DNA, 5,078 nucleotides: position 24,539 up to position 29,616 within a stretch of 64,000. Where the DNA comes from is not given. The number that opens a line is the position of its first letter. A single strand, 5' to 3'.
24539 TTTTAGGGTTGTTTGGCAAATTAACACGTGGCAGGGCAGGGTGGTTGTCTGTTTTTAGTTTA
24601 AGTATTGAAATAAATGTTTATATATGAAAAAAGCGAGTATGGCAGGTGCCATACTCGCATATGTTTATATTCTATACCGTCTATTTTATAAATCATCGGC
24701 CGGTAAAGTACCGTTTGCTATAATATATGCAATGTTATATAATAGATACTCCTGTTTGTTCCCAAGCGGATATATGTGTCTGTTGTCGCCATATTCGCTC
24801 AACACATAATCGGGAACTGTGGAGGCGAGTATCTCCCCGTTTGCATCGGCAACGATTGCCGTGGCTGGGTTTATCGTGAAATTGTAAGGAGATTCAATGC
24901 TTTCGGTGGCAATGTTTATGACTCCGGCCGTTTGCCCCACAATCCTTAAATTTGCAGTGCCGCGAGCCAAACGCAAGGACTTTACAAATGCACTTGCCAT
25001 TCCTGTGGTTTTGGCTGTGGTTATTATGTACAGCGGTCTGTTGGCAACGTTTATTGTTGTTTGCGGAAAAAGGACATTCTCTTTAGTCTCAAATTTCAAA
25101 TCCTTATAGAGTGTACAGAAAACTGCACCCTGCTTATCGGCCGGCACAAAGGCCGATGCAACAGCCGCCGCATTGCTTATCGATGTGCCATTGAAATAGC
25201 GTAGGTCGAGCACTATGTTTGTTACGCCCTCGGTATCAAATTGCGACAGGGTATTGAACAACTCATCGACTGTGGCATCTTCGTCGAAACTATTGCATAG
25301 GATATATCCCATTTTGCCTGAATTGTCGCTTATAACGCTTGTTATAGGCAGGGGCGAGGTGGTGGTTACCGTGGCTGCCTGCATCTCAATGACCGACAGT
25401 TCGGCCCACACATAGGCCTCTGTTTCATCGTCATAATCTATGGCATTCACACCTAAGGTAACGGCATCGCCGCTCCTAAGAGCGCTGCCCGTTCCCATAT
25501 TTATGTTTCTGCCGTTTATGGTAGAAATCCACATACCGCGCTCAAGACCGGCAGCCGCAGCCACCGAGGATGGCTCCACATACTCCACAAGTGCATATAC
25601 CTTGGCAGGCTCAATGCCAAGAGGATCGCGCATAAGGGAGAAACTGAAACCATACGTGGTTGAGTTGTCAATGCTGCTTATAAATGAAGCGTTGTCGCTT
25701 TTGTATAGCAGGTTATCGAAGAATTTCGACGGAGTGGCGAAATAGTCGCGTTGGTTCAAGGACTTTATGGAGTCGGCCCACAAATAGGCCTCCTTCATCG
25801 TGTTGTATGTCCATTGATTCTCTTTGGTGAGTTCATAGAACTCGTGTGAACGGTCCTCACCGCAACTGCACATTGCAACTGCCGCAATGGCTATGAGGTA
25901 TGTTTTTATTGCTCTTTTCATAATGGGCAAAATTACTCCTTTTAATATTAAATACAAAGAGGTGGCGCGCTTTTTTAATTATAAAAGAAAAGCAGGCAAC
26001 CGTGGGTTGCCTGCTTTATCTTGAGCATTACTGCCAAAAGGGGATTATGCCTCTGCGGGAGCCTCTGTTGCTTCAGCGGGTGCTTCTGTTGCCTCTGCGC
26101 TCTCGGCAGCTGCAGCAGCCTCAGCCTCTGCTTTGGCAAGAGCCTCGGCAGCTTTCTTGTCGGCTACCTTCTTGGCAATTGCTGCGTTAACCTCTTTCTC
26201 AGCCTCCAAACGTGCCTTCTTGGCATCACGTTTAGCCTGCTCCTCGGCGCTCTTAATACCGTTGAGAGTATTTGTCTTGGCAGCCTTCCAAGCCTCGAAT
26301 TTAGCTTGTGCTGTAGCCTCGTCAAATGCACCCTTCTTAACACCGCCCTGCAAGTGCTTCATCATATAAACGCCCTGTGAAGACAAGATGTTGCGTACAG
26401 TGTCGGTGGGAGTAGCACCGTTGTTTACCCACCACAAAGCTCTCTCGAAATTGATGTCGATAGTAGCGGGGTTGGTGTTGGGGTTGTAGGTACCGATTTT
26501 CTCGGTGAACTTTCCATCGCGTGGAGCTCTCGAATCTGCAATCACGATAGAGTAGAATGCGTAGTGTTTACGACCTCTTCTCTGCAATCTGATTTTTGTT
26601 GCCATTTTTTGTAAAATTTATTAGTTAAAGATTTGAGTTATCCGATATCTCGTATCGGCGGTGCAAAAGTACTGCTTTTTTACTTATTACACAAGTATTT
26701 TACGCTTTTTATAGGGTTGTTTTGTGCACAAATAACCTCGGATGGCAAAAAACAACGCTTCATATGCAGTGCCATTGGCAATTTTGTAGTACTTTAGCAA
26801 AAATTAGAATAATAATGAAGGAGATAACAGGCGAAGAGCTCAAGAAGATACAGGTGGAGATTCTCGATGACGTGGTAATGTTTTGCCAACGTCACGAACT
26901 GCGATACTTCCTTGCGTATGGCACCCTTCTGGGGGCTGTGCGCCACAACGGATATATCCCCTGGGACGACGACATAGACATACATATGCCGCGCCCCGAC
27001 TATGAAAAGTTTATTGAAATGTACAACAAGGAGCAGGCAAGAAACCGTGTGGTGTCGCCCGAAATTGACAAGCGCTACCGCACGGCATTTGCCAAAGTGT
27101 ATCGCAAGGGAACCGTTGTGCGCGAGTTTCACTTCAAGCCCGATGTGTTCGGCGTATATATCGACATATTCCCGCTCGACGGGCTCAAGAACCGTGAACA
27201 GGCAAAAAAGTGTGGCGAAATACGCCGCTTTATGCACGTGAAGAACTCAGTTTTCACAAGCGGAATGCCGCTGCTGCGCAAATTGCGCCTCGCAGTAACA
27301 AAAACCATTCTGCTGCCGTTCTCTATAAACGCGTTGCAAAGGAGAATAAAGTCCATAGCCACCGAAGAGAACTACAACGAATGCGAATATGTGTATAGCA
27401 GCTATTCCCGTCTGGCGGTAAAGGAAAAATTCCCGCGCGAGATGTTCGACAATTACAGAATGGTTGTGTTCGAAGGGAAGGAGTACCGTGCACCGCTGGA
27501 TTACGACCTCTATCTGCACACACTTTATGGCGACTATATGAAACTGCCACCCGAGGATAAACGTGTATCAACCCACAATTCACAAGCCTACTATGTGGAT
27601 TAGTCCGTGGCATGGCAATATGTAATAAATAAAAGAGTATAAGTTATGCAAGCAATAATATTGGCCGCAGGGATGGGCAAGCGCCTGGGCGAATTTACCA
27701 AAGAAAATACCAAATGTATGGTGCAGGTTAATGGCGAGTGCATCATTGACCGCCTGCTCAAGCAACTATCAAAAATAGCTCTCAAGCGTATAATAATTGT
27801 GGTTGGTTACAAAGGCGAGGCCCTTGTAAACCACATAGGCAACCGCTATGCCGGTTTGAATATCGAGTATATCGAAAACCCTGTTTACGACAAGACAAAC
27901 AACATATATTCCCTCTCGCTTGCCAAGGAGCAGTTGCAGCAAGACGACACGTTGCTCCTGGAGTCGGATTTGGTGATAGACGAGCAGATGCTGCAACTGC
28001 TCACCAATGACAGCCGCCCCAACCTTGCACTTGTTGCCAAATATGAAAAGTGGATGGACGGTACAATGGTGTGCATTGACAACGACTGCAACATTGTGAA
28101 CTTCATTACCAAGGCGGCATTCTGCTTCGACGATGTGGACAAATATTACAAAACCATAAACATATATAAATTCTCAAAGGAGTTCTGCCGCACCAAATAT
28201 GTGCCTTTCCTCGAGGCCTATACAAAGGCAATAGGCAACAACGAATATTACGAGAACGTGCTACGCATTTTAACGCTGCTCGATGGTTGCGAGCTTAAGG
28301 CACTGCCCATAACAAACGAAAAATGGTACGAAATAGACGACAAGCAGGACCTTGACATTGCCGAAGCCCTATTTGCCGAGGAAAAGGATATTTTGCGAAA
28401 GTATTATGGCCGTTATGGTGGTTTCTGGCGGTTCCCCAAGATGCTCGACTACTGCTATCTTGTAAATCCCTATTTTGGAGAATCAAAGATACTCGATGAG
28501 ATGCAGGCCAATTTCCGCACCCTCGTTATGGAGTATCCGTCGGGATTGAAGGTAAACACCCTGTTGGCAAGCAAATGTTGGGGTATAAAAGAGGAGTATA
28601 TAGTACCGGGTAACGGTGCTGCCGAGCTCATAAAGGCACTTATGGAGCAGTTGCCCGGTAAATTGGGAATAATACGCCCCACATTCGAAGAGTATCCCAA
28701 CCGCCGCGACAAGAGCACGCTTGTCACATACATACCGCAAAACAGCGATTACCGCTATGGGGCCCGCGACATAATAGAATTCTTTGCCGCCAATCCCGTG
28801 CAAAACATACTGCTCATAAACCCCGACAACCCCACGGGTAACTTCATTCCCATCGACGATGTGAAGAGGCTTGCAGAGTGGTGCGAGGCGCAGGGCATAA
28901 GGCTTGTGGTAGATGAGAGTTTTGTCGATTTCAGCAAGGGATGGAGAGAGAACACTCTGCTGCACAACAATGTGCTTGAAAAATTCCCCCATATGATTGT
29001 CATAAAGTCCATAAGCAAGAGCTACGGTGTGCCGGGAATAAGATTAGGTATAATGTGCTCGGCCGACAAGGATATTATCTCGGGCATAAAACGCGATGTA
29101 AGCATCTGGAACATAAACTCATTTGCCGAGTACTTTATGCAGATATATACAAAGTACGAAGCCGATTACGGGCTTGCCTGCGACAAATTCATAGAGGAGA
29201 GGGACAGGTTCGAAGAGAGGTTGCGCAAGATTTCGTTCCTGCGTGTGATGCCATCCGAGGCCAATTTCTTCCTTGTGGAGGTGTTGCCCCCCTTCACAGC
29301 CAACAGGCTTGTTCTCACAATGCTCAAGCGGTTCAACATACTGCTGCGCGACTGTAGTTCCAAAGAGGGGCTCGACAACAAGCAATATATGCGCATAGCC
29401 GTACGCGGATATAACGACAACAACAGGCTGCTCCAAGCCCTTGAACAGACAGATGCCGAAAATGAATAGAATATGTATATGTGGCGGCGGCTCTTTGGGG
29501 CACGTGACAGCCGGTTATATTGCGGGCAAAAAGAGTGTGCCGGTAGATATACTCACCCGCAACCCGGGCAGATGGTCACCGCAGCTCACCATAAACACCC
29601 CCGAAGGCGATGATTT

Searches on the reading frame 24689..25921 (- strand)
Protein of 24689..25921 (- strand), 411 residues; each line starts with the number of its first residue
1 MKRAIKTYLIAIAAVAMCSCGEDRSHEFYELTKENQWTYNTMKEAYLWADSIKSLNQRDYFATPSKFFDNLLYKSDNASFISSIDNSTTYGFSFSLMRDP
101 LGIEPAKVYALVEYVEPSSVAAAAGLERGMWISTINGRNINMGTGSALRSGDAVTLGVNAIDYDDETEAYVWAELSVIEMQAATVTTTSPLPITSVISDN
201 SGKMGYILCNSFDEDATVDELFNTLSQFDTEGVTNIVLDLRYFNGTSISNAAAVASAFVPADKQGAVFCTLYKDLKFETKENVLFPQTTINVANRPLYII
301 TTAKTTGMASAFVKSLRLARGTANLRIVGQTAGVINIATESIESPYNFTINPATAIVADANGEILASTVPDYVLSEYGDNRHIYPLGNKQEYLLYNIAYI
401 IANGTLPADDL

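Call 97: search_protein_families(library=pfam, proteins=[window:24689-25921:-], max_evalue=0.00001)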
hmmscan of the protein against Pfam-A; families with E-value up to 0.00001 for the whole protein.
window:24689-25921:- (411 aa): 2 families
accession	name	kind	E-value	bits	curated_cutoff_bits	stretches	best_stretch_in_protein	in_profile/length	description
PF18294.6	Pept_S41_N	-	1e-10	41.8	25.9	1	34-77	2-45/49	Peptidase S41 N-terminal domain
PF03572.23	Peptidase_S41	-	1.8e-09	37.8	24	1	203-363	1-152/165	Peptidase family S41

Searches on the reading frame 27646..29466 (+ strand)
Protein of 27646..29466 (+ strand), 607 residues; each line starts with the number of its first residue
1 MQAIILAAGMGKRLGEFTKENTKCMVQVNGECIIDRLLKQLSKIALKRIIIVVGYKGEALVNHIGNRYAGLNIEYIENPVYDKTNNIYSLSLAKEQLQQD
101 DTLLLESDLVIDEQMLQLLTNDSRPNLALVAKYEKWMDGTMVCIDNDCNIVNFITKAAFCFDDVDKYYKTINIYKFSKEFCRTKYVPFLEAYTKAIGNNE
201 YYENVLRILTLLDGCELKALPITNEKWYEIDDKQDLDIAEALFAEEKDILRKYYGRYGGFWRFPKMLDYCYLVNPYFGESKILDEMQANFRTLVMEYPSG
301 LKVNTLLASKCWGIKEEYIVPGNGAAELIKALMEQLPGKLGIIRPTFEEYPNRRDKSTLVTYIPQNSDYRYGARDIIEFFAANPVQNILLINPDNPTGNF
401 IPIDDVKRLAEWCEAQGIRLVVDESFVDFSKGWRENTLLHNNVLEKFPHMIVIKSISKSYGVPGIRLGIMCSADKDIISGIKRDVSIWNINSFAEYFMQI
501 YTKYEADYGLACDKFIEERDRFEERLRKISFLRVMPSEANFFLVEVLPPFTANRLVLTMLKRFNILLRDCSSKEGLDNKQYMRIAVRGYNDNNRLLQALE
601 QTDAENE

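Call 81: search_protein_families(library=pfam, proteins=[window:27646-29466:+], max_evalue=0.00001)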
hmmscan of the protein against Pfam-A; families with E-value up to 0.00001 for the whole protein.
window:27646-29466:+ (607 aa): 3 families
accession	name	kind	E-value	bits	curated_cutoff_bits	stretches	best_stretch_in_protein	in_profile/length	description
PF00155.27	Aminotran_1_2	-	6.6e-27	95.1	19.7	1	315-591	64-353/361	Aminotransferase class I and II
PF12804.13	NTP_transf_3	-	9.5e-14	52.3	27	1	3-135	1-125/160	MobA-like NTP transferase domain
PF00483.29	NTP_transferase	-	1.5e-11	44.8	21.2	1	3-121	2-123/245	Nucleotidyl transferase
